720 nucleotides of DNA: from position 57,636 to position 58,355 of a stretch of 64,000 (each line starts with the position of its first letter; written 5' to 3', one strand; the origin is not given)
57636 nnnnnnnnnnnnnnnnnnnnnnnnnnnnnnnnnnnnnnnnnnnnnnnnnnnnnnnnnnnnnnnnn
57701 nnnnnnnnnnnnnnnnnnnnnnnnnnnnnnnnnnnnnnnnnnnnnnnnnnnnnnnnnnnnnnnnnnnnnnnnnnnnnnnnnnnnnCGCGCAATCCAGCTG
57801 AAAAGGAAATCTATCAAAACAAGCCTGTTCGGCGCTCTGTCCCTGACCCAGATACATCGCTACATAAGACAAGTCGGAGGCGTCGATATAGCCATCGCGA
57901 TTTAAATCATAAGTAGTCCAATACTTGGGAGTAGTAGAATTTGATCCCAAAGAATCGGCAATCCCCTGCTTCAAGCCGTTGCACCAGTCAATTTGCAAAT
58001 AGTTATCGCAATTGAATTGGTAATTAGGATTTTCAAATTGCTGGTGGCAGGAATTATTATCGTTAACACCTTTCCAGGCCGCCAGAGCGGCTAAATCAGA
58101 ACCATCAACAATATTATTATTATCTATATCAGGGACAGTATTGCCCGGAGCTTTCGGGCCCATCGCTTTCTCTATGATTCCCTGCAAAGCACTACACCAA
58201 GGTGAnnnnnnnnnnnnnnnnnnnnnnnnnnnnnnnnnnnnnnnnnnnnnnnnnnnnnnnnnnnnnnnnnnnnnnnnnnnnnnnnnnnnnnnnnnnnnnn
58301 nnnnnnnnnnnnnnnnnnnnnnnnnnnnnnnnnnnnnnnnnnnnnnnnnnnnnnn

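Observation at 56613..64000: Tandem array of three paralogous giant secreted Cys-rich repeat proteins (putative host-adhesion apparatus)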

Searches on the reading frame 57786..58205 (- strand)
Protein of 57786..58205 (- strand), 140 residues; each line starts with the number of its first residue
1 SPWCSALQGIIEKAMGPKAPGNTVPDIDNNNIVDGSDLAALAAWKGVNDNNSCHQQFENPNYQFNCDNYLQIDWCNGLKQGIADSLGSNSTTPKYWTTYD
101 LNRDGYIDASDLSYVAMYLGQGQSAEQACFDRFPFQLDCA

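Call 26: predict_structure(alignment_id=A1)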
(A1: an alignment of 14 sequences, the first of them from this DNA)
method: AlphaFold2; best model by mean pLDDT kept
length: 140 residues; sequences in the alignment: 14
mean_pLDDT: 88.7   pTM: 0.84
mean pLDDT of the five models: 88.7, 86.0, 81.7, 79.6, 77.9
residues with pLDDT >= 90: 83; 70-90: 46; 50-70: 11; < 50: 0
segments of 3 or more residues with pLDDT < 50: none
pLDDT, mean of each block of 10 residues (from residue 1): 92 77 81 90 92 85 79 93 96 93 96 94 91 82
secondary structure, 60 per line:
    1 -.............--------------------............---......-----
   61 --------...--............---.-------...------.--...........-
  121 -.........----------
elements in order: H2-14 H35-46 H50-55 H74-85 H109-119 H122-130

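Call 27: search_protein_representatives(alignment_id=A1)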
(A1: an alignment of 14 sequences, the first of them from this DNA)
Query: 14 sequences, 138 profile positions. Proteins with E-value up to 0.001 (for the whole library): 198; up to 1e-10: 57; up to 1e-30: 30. The best 150 are listed.
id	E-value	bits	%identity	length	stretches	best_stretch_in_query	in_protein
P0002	3.8e-171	578.0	-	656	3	1-137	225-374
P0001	4.6e-116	399.6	-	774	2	1-138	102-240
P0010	6.4e-109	376.5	-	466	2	1-137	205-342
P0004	9.2e-105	363.0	-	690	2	1-137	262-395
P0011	3.7e-87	306.0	-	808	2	2-137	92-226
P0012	1.6e-82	291.0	-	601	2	2-136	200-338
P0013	3.5e-82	289.8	-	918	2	1-133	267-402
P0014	7.6e-76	269.3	-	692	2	1-133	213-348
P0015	3.0e-72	257.7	-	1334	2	1-133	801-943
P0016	5.8e-71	253.5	-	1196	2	1-134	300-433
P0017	3.2e-67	241.4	-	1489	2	1-131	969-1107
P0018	2.5e-66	238.5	-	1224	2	2-132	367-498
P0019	3.2e-64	231.7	-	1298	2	1-132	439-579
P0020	1.4e-61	223.1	-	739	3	2-131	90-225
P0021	1.5e-59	216.5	-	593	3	2-135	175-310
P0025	5.7e-40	153.1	-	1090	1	1-136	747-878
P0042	2.6e-26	108.8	-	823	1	2-132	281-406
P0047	1.1e-24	103.6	-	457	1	2-132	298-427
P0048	2.7e-24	102.4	-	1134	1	2-131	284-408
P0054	8.7e-17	78.0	-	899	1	2-133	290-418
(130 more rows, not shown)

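Call 39: find_related_loci(query=A1, collection=genome_contigs, flank=10000)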
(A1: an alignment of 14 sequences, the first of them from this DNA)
Query A1 (140 aa) in genome_contigs; peptide patterns used: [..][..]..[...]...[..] (x = any residue, [..] = any of these).
15 stretches matched a pattern; 3 encode a relative of the query (tblastn E <= 1e-3); 3 distinct loci.
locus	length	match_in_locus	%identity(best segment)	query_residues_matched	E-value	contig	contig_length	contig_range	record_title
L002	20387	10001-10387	39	1-133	6e-26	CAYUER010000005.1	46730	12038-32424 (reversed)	MAG TPA_asm: uncultured Gammaproteobacteria bacterium isolate SRP342105_co2_115 genome assembly, contig: NODE_709_length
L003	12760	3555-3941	39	1-133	4e-25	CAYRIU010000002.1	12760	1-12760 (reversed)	MAG TPA_asm: uncultured Gammaproteobacteria bacterium isolate SRP135725_co2_189 genome assembly, contig: k141_1766880, w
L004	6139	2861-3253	38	1-134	4e-24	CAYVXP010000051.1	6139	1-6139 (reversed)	MAG TPA_asm: uncultured Gammaproteobacteria bacterium isolate SRP272421_co2_156 genome assembly, contig: NODE_52303_leng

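Call 44: search_protein_families(library=pfam, proteins=[P0042, P0047, P0048, P0054, P0012, P0020, P0025], max_evalue=0.1)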
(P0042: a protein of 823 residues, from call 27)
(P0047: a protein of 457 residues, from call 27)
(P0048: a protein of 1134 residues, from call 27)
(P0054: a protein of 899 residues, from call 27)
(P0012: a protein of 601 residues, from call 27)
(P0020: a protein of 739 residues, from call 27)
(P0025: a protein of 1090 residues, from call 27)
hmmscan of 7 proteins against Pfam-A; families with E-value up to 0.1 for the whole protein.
P0042 (823 aa): 2 families
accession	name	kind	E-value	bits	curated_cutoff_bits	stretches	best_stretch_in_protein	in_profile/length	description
PF11617.13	Cu-binding_MopE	-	1.3e-06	29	27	1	436-463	1-27/30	Putative metal-binding motif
PF00404.24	Dockerin_1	-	0.019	15.6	22.9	1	373-395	2-25/57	Dockerin type I domain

P0047 (457 aa): 1 family
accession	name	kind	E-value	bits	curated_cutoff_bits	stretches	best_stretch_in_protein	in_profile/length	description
PF00404.24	Dockerin_1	-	0.016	15.8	22.9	0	324-339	3-18/57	Dockerin type I domain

P0048 (1134 aa): 6 families
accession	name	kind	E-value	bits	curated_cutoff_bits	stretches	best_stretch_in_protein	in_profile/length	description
PF11617.13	Cu-binding_MopE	-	1.5e-09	38.3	27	1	437-464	1-27/30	Putative metal-binding motif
PF00041.27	fn3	-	4.7e-07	30.4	25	1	669-753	1-81/84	Fibronectin type III domain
PF25788.1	Ig_Rha78A_N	-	0.0006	20.5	27.4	1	682-758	19-102/105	Rha78A-like, N-terminal immunoglobulin domain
PF00404.24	Dockerin_1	-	0.007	17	22.9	0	310-333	3-27/57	Dockerin type I domain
PF01108.23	Tissue_fac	-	0.0087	16.3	27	1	667-744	21-103/107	Tissue factor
PF16656.11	Pur_ac_phosph_N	-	0.023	15.7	30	1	679-756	11-92/93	Purple acid Phosphatase, N-terminal domain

P0054 (899 aa): 6 families
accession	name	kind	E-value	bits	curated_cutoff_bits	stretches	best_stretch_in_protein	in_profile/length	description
PF00041.27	fn3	-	5.5e-09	36.6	25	1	488-566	3-77/84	Fibronectin type III domain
PF25788.1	Ig_Rha78A_N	-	6.2e-07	30.1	27.4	1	498-574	18-101/105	Rha78A-like, N-terminal immunoglobulin domain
PF11617.13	Cu-binding_MopE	-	8.8e-07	29.5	27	1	443-473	1-30/30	Putative metal-binding motif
PF16656.11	Pur_ac_phosph_N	-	3.6e-05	24.7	30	1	488-569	3-88/93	Purple acid Phosphatase, N-terminal domain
PF01833.30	TIG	-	0.00058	20.2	20.9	1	587-626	1-43/84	IPT/TIG domain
PF25059.1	FN3_DSCAM-DSCAML_C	-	0.04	14.7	39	0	512-582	19-89/89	DSCAM/DSCAML C-terminal Fn3-like domain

P0012 (601 aa): 8 families
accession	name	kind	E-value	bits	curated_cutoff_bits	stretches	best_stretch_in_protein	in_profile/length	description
PF00404.24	Dockerin_1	-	2.7e-09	37.5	22.9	1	71-91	32-52/57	Dockerin type I domain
PF13202.12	EF-hand_5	-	5.6e-09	35.5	25.9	0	298-308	7-17/25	EF hand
PF00036.39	EF-hand_1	-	6.1e-09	35.2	25.4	0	222-238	8-24/29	EF hand domain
PF13405.12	EF-hand_6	-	9.9e-05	22.2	25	0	298-309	8-19/30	EF-hand domain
PF16656.11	Pur_ac_phosph_N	-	0.00011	23.2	30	1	364-438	11-92/93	Purple acid Phosphatase, N-terminal domain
PF13517.12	FG-GAP_3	-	0.0012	19.8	26.9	0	220-233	46-59/61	FG-GAP-like repeat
PF00041.27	fn3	-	0.054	14.1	25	0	366-423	14-69/84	Fibronectin type III domain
PF13499.12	EF-hand_7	-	0.059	14.2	30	0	223-308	11-58/67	EF-hand domain pair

P0020 (739 aa): 10 families
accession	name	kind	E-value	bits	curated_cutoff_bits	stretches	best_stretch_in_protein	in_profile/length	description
PF00404.24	Dockerin_1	-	8.5e-13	48.7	22.9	3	102-129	25-52/57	Dockerin type I domain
PF16656.11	Pur_ac_phosph_N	-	1.7e-08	35.4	30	1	339-420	7-93/93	Purple acid Phosphatase, N-terminal domain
PF13405.12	EF-hand_6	-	1.8e-06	27.6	25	0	112-130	8-26/30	EF-hand domain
PF00041.27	fn3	-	1.2e-05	25.8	25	1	335-409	3-75/84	Fibronectin type III domain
PF00036.39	EF-hand_1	-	0.0013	18.5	25.4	0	112-129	8-25/29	EF hand domain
PF13202.12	EF-hand_5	-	0.0028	17.5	25.9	0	37-51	8-22/25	EF hand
PF13499.12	EF-hand_7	-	0.0049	17.6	30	1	112-206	10-62/67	EF-hand domain pair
PF22885.1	DUF7020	-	0.0092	16.7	25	0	123-175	36-88/131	Domain of unknown function (DUF7020)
PF12667.13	NigD_N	-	0.031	14.9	24.3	0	693-711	4-24/67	NigD-like N-terminal OB domain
PF02513.24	Spin-Ssty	-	0.091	13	25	0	566-592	20-46/50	Spin/Ssty Family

P0025 (1090 aa): 6 families
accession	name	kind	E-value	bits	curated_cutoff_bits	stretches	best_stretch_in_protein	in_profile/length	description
PF18884.5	TSP3_bac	-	3.8e-06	27.1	25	1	984-1001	1-18/22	Bacterial TSP3 repeat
PF00041.27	fn3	-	1.2e-05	25.9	25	1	378-461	3-81/84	Fibronectin type III domain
PF00404.24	Dockerin_1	-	2.7e-05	24.7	22.9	2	762-786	28-52/57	Dockerin type I domain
PF01833.30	TIG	-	0.00047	20.5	20.9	0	48-74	1-30/84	IPT/TIG domain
PF25788.1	Ig_Rha78A_N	-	0.0014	19.3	27.4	1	388-465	18-101/105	Rha78A-like, N-terminal immunoglobulin domain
PF13499.12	EF-hand_7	-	0.032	15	30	0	840-854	10-24/67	EF-hand domain pair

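Call 62: find_related_loci(query=A1, collection=metagenome_contigs, flank=8000)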
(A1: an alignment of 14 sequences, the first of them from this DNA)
Query A1 (140 aa) in metagenome_contigs; peptide patterns used: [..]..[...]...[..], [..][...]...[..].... (x = any residue, [..] = any of these).
171 stretches matched a pattern; 4 encode a relative of the query (tblastn E <= 1e-3); 4 distinct loci.
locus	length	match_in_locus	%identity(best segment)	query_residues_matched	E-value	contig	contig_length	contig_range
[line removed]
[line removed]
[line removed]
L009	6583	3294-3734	35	1-140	1e-23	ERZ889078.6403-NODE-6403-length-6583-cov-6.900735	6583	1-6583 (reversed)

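Call 73: fold_search(model_id=the predicted structure, library=pdb)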
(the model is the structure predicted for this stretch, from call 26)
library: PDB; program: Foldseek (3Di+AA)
matches with E <= 10: 14; with E <= 0.001: 0
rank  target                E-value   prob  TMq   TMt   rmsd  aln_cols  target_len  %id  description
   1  5k39_B                4.2e-01  0.99  0.26  0.24   1.7        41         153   27  THE TYPE II COHESIN DOCKERIN COMPLEX FROM CLOSTRIDIUM THERMOCELLUM (released 2017-03-29)
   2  4u3s_B                6.7e-01  0.99  0.26  0.24   2.1        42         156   40  Crystal structure of Coh3ScaB-XDoc_M1ScaA complex: A N-terminal interface mutant of type II Cohesin-X-Dockerin complex (released 2015-07-29)
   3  4wi0_B                7.9e-01  0.99  0.26  0.24   2.1        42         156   38  Crystal structure of Coh3ScaB-XDoc_M2ScaA complex: A C-terminal interface mutant of type II Cohesin-X-Dockerin complex (released 2015-10-07)
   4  2b59_B                1.3e+00  0.97  0.28  0.25   1.4        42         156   19  The type II cohesin dockerin complex (released 2005-10-11)
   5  5g5d_B                1.8e+00  0.97  0.27  0.25   1.3        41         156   20  Crystal Structure of the CohScaC2-XDocCipA type II complex from Clostridium thermocellum (released 2017-04-05)
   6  5m0y_B                2.0e+00  0.94  0.28  0.25   1.4        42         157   26  Crystal Structure of the CohScaA-XDocCipB type II complex from Clostridium thermocellum at 1.5Angstrom resolution (released 2017-09-06)
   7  4fl4_C                3.0e+00  0.92  0.26  0.12   0.7        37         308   22  Scaffoldin conformation and dynamics revealed by a ternary complex from the Clostridium thermocellum cellulosome (released 2012-06-27)
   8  4fl4_L                3.7e+00  0.85  0.27  0.13   1.2        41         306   20  Scaffoldin conformation and dynamics revealed by a ternary complex from the Clostridium thermocellum cellulosome (released 2012-06-27)
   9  4fl4_I                4.6e+00  0.82  0.26  0.12   0.7        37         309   22  Scaffoldin conformation and dynamics revealed by a ternary complex from the Clostridium thermocellum cellulosome (released 2012-06-27)
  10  3kcp_A                6.7e+00  0.69  0.25  0.12   0.7        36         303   22  Crystal structure of interacting Clostridium thermocellum multimodular components (released 2010-02-09)
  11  1izm                  8.3e+00  0.02  0.23  0.20  13.4       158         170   10  Structure of ygfB from Haemophilus influenzae (HI0817), a Conserved Hypothetical Protein (released 2003-12-02)
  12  4jpo_B                8.8e+00  0.02  0.21  0.10  13.4       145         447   14  5A resolution structure of Proteasome Assembly Chaperone Hsm3 in complex with a C-terminal fragment of Rpt1 (released 2013-04-10)
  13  2ccl_B                9.3e+00  0.14  0.25  0.50   4.4        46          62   22  THE S45A, T46A MUTANT OF THE TYPE I COHESIN-DOCKERIN COMPLEX FROM THE CELLULOSOME OF CLOSTRIDIUM THERMOCELLUM (released 2007-02-13)
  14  7xn7_m                9.3e+00  0.01  0.16  0.03  18.2       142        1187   13  RNA polymerase II elongation complex containing Spt4/5, Elf1, Spt6, Spn1 and Paf1C (released 2022-09-07)

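Call 79: list_cluster_members(proteins=[P0010, P0011, P0013, P0015, P0017, P0020, P0021, P0025, P0042, P0048])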
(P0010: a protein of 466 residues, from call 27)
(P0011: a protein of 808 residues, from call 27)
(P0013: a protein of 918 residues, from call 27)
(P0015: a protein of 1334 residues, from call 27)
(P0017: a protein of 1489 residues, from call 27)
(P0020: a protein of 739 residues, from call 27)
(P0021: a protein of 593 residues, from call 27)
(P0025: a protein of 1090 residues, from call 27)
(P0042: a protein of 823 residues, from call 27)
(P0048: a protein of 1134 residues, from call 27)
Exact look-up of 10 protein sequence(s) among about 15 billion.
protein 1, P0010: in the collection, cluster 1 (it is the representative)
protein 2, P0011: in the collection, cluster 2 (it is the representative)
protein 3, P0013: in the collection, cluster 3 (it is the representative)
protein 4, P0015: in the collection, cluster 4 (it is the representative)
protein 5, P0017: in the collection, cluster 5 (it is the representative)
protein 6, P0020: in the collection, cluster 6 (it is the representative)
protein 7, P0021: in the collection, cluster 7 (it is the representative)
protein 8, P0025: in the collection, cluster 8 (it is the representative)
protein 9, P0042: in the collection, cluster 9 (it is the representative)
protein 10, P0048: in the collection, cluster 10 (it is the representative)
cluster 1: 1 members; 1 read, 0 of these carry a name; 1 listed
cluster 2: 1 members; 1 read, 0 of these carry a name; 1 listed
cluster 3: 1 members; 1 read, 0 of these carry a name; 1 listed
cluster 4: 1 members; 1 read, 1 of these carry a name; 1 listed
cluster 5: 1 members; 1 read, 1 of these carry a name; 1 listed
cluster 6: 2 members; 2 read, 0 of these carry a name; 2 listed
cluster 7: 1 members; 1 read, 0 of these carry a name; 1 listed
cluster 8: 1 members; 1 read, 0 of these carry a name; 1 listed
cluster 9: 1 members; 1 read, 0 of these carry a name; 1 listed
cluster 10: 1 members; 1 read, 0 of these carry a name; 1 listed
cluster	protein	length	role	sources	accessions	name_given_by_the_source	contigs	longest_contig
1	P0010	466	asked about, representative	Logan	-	-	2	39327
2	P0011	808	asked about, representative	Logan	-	-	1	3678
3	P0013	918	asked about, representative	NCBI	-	-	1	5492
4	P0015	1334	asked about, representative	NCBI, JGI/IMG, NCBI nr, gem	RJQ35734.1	DUF5011 domain-containing protein [Candidatus Parcubacteria bacterium] | MAG: DUF5011 domain-containing protein [Candidatus Parcubacteria bacterium]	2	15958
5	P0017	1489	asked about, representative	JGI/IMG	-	hypothetical protein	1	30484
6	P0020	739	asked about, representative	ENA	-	-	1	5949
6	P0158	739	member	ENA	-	-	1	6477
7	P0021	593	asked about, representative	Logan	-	-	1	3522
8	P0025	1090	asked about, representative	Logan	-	-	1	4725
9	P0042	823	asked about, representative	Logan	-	-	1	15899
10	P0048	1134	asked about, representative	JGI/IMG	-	-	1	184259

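Call 80: find_encoding_contigs(protein=P0010, flank=10000, max_places=3)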
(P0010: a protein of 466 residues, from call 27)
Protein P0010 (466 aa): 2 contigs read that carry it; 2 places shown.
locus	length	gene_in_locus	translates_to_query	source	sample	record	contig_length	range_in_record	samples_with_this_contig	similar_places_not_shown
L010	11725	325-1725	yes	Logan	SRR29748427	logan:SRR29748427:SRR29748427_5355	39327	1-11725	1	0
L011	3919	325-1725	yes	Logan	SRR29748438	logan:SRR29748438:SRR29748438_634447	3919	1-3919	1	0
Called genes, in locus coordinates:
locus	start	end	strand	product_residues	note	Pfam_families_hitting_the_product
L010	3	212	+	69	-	?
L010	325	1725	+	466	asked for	PF00404:Dockerin_1 (faint), PF00036:EF-hand_1 (faint), PF13405:EF-hand_6 (faint), PF13499:EF-hand_7 (faint), PF13202:EF-hand_5 (faint)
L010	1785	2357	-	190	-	PF01195:Pept_tRNA_hydro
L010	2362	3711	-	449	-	PF00009:GTP_EFTU (weak), PF01926:MMR_HSR1, PF02421:FeoB_N, PF04548:AIG1 (weak), PF01926:MMR_HSR1, PF02421:FeoB_N, PF00009:GTP_EFTU, PF14714:KH_dom-like, +9 more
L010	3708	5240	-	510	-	PF03816:LytR_cpsA_psr, PF13399:LytR_C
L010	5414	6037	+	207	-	PF10502:Peptidase_S26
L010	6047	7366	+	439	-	PF13393:tRNA-synt_His, PF00587:tRNA-synt_2b, PF03129:HGTP_anticodon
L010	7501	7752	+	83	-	PF01165:Ribosomal_S21 (weak)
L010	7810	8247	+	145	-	PF09424:YqeY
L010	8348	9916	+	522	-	PF18895:T4SS_pilin (weak), PF13205:Big_5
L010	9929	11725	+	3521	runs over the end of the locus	PF18895:T4SS_pilin (weak), PF01833:TIG (weak), PF13205:Big_5 (faint)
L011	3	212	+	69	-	?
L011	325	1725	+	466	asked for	PF00404:Dockerin_1 (faint), PF00036:EF-hand_1 (faint), PF13405:EF-hand_6 (faint), PF13499:EF-hand_7 (faint), PF13202:EF-hand_5 (faint)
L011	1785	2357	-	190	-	PF01195:Pept_tRNA_hydro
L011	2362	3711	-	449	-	PF00009:GTP_EFTU (weak), PF01926:MMR_HSR1, PF02421:FeoB_N, PF04548:AIG1 (weak), PF01926:MMR_HSR1, PF02421:FeoB_N, PF00009:GTP_EFTU, PF14714:KH_dom-like, +9 more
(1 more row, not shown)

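Call 84: search_protein_families(library=pfam, alignment_id=A1, max_evalue=0.01)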
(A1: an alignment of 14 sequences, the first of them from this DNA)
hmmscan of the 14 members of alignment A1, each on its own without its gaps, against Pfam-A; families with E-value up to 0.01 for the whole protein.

A. member 1, seq(140 aa): 5 families
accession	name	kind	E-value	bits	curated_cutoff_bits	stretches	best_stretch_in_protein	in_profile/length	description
PF00404.24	Dockerin_1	-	3e-07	31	22.9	1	79-119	19-56/57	Dockerin type I domain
PF13405.12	EF-hand_6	-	0.00042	20.3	25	0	98-119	8-29/30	EF-hand domain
PF00036.39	EF-hand_1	-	0.002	18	25.4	0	96-113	6-23/29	EF hand domain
PF13499.12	EF-hand_7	-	0.0032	18.2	30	0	96-122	8-36/67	EF-hand domain pair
PF13202.12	EF-hand_5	-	0.0078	16.1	25.9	0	99-112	8-21/25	EF hand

B. families by the number of members that match (of 14 scanned): 5 families
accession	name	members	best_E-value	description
PF00404.24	Dockerin_1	10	3e-07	Dockerin type I domain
PF13405.12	EF-hand_6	5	0.00042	EF-hand domain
PF00036.39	EF-hand_1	4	0.00063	EF hand domain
PF13202.12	EF-hand_5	3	0.00049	EF hand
PF13499.12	EF-hand_7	2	0.0024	EF-hand domain pair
